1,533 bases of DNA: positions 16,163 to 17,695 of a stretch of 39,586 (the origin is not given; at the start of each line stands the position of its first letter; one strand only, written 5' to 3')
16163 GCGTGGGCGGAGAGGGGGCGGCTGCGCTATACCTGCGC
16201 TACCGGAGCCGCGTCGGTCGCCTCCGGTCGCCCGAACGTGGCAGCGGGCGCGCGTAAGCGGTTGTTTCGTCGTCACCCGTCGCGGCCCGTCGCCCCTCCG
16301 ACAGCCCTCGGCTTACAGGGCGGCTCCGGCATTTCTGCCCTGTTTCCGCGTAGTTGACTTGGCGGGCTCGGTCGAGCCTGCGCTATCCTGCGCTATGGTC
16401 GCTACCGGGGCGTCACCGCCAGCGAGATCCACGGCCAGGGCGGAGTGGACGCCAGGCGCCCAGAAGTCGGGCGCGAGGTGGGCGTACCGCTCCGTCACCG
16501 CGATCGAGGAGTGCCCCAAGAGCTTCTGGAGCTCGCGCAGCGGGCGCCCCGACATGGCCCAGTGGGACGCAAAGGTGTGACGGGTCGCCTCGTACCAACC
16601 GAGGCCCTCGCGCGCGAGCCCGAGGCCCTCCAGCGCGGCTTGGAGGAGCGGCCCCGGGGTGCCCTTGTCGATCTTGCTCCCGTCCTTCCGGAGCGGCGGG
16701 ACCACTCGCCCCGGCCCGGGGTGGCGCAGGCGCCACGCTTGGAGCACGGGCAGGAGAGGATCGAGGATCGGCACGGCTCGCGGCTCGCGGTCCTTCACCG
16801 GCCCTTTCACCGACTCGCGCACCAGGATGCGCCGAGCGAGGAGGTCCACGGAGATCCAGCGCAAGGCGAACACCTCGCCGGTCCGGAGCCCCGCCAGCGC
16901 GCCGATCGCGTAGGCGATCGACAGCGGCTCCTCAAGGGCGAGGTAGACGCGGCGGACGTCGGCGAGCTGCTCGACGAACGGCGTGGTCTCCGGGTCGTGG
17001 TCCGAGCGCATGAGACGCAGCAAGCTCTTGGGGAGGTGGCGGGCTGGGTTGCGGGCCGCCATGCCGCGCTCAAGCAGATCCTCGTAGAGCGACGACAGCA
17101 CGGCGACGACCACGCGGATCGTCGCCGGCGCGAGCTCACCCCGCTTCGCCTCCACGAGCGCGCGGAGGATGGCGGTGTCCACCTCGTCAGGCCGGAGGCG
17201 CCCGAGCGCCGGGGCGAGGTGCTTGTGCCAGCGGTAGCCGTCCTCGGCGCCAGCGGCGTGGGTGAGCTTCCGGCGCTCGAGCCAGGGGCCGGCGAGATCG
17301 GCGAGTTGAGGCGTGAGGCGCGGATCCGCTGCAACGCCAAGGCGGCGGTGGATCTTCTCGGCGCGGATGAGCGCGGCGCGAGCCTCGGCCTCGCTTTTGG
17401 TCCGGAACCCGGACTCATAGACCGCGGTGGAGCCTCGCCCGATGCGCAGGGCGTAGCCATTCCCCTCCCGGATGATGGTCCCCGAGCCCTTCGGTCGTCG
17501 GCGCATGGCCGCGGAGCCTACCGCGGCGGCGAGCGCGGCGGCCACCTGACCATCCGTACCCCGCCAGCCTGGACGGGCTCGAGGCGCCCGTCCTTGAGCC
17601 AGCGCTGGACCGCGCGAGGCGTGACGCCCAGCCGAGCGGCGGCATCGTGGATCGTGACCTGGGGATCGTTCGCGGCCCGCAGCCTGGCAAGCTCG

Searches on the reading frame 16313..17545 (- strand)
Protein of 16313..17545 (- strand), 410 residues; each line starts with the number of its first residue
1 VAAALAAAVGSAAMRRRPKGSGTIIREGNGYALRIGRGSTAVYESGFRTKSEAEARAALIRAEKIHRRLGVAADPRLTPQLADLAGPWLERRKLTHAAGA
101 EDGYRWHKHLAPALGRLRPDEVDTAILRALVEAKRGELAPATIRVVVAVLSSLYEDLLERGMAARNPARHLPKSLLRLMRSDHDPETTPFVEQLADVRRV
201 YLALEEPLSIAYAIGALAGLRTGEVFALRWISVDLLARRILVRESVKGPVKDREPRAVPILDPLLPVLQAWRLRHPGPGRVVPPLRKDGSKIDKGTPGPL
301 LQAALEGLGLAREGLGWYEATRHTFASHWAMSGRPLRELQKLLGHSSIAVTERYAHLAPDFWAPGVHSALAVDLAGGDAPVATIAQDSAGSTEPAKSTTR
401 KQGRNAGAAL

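Call 88: find_related_loci(query=window:16313-17545:-, collection=viral_contigs, flank=10000)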
Query window:16313-17545:- (410 aa) in viral_contigs; peptide patterns used: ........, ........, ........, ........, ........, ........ (x = any residue, [..] = any of these).
7 stretches matched a pattern; 1 encode a relative of the query (tblastn E <= 1e-3); 1 distinct loci.
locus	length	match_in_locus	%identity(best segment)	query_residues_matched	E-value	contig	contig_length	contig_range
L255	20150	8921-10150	97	1-410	0e+0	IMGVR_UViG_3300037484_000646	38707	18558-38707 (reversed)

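Call 94: search_protein_families(library=phrogs, proteins=[L255:5673-6176:+, L255:5062-5583:+, L255:3991-5061:+, L255:3059-4078:+], max_evalue=0.01)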
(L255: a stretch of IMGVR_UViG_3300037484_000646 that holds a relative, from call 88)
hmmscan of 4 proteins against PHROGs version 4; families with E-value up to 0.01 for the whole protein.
L255:5673-6176:+ (167 aa): 3 families
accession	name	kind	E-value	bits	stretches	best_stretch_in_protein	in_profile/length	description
phrog_589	-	DNA, RNA and nucleotide metabolism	0.00092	20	1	20-137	44-156/179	HNH endonuclease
phrog_7370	-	DNA, RNA and nucleotide metabolism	0.0034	18.5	1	38-118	11-82/115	HNH endonuclease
phrog_2323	-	DNA, RNA and nucleotide metabolism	0.0065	17.4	1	65-121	28-85/113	HNH endonuclease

L255:5062-5583:+ (173 aa): 0 families

L255:3991-5061:+ (356 aa): 2 families
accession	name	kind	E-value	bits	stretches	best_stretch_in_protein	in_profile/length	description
phrog_124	-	DNA, RNA and nucleotide metabolism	5.3e-36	125.8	1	52-338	26-297/382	Sak4-like ssDNA annealing protein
phrog_8097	-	DNA, RNA and nucleotide metabolism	0.0013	18.5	1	111-225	318-426/598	exonuclease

L255:3059-4078:+ (339 aa): 1 family
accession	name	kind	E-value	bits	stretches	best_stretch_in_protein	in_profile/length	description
phrog_1218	-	DNA, RNA and nucleotide metabolism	4.8e-27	96.1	2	16-249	102-344/364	exonuclease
